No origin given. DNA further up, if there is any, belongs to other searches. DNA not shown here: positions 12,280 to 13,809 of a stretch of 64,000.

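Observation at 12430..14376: ThrC-family PLP enzyme + stand-alone NIL-domain protein + MoaD/ThiS-like GG sulfur carrier: candidate protein-thiocarboxylate-dependent homocysteine (methionine) synthase module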

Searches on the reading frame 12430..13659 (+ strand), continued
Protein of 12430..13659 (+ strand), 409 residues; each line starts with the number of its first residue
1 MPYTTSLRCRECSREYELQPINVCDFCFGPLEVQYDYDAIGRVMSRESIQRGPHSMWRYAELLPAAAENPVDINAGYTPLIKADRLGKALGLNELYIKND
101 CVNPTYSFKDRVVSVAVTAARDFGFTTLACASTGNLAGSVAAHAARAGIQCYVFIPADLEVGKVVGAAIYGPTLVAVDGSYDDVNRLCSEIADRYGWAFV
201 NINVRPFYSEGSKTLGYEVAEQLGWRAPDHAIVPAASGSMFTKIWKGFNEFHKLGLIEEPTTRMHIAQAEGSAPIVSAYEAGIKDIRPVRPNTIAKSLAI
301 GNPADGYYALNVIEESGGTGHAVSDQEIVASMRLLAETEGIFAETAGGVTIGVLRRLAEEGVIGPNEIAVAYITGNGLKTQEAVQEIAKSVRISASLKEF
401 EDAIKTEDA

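Call 47: search_solved_structures(query=window:12430-13659:+, max_evalue=1e-30, show_alignments=5)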
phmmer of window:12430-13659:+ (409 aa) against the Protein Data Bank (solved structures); distinct sequences matched with E-value up to 1e-30: 5.
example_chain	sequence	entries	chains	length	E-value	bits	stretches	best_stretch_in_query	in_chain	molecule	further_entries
2zsj_A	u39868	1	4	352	1.5e-65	225.1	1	58-388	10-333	Threonine synthase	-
6cgq_A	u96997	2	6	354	8.8e-62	212.7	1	57-390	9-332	Threonine synthase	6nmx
1uim_A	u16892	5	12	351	2.9e-59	204.4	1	54-389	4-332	Threonine Synthase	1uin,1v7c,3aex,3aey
2d1f_A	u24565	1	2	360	3.6e-58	200.8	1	53-384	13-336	Threonine synthase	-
1e5x_A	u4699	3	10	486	2.4e-38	135.5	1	57-382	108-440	THREONINE SYNTHASE | THREONINE SYNTHASE 1, CHLOROPLASTIC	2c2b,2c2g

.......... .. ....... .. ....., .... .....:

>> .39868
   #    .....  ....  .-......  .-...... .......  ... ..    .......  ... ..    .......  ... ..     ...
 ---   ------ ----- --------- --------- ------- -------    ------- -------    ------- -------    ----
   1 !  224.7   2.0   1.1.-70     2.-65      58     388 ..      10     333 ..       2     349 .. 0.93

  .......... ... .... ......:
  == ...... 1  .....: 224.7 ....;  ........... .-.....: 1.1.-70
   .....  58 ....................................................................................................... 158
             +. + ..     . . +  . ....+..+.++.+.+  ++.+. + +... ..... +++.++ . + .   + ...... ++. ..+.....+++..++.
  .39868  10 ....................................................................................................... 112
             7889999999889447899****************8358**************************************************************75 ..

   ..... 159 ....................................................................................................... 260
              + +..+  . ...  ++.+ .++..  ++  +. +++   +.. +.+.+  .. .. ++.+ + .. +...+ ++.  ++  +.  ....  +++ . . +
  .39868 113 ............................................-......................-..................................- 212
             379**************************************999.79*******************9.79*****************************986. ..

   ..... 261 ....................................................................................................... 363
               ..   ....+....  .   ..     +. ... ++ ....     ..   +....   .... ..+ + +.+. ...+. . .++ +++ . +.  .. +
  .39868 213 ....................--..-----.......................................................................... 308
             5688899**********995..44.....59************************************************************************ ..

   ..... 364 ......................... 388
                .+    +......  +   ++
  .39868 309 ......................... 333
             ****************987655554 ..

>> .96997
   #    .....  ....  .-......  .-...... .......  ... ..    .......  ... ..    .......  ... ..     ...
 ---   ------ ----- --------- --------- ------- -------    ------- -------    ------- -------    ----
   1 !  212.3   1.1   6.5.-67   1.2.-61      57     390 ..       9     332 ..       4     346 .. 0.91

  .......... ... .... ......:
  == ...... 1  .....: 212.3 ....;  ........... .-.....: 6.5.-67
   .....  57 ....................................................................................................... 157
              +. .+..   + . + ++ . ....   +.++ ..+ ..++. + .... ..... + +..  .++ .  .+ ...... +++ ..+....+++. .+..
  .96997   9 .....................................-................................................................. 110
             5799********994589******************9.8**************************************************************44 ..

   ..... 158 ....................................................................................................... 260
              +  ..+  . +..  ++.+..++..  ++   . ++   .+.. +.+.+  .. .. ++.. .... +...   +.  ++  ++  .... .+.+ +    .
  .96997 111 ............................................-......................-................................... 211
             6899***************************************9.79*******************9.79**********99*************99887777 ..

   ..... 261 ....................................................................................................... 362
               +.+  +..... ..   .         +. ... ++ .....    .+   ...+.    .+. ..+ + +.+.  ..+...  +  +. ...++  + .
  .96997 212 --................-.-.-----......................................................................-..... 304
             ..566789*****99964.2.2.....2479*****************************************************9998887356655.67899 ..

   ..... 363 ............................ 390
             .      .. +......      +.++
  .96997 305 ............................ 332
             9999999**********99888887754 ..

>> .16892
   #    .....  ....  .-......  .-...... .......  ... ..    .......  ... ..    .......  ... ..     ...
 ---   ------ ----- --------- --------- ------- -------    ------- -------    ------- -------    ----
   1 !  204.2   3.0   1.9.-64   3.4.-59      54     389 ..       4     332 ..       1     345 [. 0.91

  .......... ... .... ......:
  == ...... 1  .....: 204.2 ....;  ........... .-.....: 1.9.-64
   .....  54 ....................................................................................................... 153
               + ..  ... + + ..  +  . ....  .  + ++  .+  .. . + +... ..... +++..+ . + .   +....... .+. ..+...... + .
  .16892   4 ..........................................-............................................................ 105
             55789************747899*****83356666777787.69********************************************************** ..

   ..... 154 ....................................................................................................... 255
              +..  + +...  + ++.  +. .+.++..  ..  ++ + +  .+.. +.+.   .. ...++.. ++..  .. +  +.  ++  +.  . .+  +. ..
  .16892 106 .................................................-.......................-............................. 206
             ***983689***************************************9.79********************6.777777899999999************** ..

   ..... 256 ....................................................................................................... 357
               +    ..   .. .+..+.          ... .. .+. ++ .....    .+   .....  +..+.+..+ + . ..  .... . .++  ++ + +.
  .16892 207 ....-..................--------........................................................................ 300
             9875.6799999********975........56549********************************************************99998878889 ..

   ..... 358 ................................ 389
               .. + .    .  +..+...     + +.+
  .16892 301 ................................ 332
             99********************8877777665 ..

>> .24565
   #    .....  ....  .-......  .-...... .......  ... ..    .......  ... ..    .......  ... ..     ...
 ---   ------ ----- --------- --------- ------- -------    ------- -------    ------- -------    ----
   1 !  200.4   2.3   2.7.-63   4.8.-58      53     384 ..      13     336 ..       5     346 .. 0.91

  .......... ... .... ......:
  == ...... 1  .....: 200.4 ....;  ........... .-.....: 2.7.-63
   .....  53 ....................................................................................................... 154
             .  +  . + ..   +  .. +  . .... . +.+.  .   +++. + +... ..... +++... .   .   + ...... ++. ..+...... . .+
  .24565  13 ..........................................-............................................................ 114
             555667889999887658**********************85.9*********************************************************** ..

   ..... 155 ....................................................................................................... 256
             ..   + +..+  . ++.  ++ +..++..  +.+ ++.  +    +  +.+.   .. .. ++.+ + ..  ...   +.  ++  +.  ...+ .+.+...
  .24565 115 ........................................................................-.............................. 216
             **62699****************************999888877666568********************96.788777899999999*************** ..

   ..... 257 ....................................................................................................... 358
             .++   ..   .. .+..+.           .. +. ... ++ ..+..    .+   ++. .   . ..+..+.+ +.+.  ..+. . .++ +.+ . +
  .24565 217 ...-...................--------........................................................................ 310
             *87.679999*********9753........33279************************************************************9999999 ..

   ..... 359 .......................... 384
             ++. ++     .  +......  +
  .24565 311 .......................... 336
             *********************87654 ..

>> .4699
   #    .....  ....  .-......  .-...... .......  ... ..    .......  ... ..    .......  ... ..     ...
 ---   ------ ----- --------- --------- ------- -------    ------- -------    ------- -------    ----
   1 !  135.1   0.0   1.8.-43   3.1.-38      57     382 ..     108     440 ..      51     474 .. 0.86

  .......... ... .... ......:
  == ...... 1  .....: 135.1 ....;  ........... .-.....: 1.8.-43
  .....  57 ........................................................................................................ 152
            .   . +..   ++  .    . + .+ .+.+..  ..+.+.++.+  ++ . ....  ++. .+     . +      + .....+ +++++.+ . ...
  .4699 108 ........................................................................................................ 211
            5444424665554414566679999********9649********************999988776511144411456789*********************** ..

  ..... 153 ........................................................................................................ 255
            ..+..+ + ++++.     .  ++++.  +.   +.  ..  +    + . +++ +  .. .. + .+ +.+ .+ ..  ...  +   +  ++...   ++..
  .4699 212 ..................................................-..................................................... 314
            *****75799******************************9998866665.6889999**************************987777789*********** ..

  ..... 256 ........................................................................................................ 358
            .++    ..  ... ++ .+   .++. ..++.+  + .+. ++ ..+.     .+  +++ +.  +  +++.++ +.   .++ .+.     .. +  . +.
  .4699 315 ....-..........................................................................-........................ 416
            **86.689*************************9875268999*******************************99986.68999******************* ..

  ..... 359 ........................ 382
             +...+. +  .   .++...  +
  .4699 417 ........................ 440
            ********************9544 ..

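Call 74: find_homologous_proteins(query=L033:2594-3694:+, max_evalue=1e-30)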
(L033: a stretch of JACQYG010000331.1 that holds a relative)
Query L033:2594-3694:+ (366 aa): 8000 proteins with E <= 1e-30 among 8000 candidates; the best 120 are listed.
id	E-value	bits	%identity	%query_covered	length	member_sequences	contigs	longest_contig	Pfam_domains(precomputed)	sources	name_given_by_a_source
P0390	9.4e-222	754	100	95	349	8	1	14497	PF00291.32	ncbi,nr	ncbi:MAG: threonine synthase [Chloroflexi bacterium]|nr:threonine synthase [Chloroflexota bacterium]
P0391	8.6e-166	570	73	95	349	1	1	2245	PF00291.32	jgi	jgi:threonine synthase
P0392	4.0e-165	568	75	95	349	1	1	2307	PF00291.32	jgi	jgi:threonine synthase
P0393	5.5e-165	567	75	95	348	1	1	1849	PF00291.32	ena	-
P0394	6.1e-165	567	74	95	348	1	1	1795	PF00291.32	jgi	-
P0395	8.4e-164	563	73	95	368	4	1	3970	PF00291.32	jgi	jgi:threonine synthase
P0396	2.8e-163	561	74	95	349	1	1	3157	PF00291.32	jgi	jgi:threonine synthase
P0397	3.3e-163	561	73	95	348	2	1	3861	PF00291.32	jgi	jgi:threonine synthase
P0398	8.1e-163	560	75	95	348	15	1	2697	PF00291.32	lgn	-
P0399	1.1e-162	559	74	95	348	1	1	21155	PF00291.32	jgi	jgi:threonine synthase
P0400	2.0e-162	559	71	95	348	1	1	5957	PF00291.32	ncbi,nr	ncbi:MAG: threonine synthase [Chloroflexi bacterium]|nr:threonine synthase [Chloroflexota bacterium]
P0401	3.3e-162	558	73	95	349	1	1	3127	PF00291.32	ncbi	-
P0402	8.1e-162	557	74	95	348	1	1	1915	PF00291.32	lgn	-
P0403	7.0e-161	554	75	95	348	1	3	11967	PF00291.32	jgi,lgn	jgi:threonine synthase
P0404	8.8e-161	553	72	95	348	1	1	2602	PF00291.32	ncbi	-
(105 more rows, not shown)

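Call 88: search_protein_families(library=pfam, proteins=[L065:7624-9249:+, L065:9425-10888:+, L065:11147-12415:+, L065:12648-13190:-], max_evalue=0.0001)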
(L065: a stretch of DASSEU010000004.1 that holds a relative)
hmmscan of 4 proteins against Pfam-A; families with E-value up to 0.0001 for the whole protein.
L065:7624-9249:+ (541 aa): 1 family
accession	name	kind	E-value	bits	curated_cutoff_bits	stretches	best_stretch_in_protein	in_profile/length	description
PF00118.29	Cpn60_TCP1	-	1e-82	278.9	34.3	1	22-525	1-490/490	TCP-1/cpn60 chaperonin family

L065:9425-10888:+ (487 aa): 0 families

L065:11147-12415:+ (422 aa): 0 families

L065:12648-13190:- (180 aa): 0 families

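Call 90: get_annotated_region(hit=H2, flank=2500)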
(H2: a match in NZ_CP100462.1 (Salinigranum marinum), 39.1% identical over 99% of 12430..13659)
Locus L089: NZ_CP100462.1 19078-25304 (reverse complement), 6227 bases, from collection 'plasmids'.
description: Salinigranum marinum strain ZS-10 plasmid unnamed1, complete sequence
organism: Salinigranum marinum (NCBI taxid 1515595)
taxonomy: Archaea; Euryarchaeota; Halobacteria; Halobacteriales; Haloferacaceae; Salinigranum; Salinigranum marinum
host: -; source: cell culture,Saline soil; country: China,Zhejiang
typing (MOB-suite, as given by PLSDB): non-mobilizable
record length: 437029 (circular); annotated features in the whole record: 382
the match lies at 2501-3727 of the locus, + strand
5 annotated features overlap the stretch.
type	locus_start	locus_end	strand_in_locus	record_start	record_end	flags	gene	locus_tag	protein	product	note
CDS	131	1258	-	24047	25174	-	-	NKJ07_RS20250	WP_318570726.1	oligopeptide/dipeptide ABC transporter ATP-binding protein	GO:0015833 - peptide transport [Evidence IEA]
CDS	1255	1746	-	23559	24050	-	-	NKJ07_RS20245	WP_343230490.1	oligopeptide/dipeptide ABC transporter ATP-binding protein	GO:0015833 - peptide transport [Evidence IEA]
CDS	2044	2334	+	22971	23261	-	-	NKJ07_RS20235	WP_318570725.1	zinc-binding dehydrogenase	-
CDS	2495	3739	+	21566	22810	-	thrC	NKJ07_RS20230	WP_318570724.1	threonine synthase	GO:0009088 - threonine biosynthetic process [Evidence IEA]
CDS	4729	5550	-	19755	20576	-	-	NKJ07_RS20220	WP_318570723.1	IS5 family transposase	-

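Call 91: get_annotated_region(hit=H31, flank=2500)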
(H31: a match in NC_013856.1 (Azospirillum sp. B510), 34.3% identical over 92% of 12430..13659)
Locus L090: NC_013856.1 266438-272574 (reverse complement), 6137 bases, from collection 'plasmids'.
description: Azospirillum sp. B510 plasmid pAB510b, complete sequence
organism: Azospirillum sp. B510 (NCBI taxid 137722)
taxonomy: Bacteria; Pseudomonadota; Alphaproteobacteria; Rhodospirillales; Azospirillaceae; Azospirillum; Azospirillum sp. B510
host: -; source: -; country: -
typing (MOB-suite, as given by PLSDB): mobilizable; relaxase MOBP
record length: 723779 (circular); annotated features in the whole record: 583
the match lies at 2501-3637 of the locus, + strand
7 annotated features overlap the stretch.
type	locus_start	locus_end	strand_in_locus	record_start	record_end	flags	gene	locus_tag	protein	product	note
CDS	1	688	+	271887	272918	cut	-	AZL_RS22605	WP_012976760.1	ABC transporter substrate-binding protein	-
CDS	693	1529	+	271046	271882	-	-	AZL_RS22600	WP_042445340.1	ABC transporter ATP-binding protein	-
CDS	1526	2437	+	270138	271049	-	-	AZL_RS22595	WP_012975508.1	ABC transporter permease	-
CDS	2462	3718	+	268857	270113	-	-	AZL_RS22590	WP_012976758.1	threonine synthase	-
CDS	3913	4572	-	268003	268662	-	-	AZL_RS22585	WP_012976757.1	LysE family transporter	GO:0006865 - amino acid transport [Evidence IEA]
CDS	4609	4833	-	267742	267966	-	-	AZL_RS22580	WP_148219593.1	hypothetical protein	-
CDS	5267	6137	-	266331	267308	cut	-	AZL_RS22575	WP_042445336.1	ribokinase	-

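Call 92: get_annotated_region(hit=H19, flank=2500)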
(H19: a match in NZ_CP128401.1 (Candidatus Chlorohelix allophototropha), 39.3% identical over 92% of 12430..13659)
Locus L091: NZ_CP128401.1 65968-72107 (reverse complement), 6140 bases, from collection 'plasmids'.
description: Candidatus Chlorohelix allophototropha isolate L227-S17 plasmid unnamed1, complete sequence
organism: Candidatus Chlorohelix allophototropha (NCBI taxid 3003348)
taxonomy: Bacteria; Chloroflexota; Chloroflexia; Candidatus Chloroheliales; Candidatus Chloroheliaceae; Candidatus Chlorohelix; Candidatus Chlorohelix allophototropha
host: -; source: Single colony of Candidatus Chlorohelix allophototropha from a non-axenic enrichment (subculture 19.9); ...; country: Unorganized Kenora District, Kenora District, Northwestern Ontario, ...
typing (MOB-suite, as given by PLSDB): non-mobilizable
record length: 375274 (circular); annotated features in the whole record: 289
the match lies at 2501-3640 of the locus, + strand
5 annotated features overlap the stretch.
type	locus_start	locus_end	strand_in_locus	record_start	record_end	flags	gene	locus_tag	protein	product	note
CDS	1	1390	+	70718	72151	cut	-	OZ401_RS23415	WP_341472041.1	ABC transporter substrate-binding protein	-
CDS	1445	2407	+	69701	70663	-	-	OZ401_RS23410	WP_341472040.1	phosphoglycerate dehydrogenase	-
CDS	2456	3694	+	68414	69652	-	-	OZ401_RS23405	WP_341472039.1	threonine synthase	-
CDS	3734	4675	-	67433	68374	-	-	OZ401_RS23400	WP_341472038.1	response regulator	GO:0000160 - phosphorelay signal transduction system [Evidence IEA]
CDS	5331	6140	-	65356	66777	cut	-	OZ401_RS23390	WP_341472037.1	HAMP domain-containing sensor histidine kinase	GO:0007165 - signal transduction [Evidence IEA]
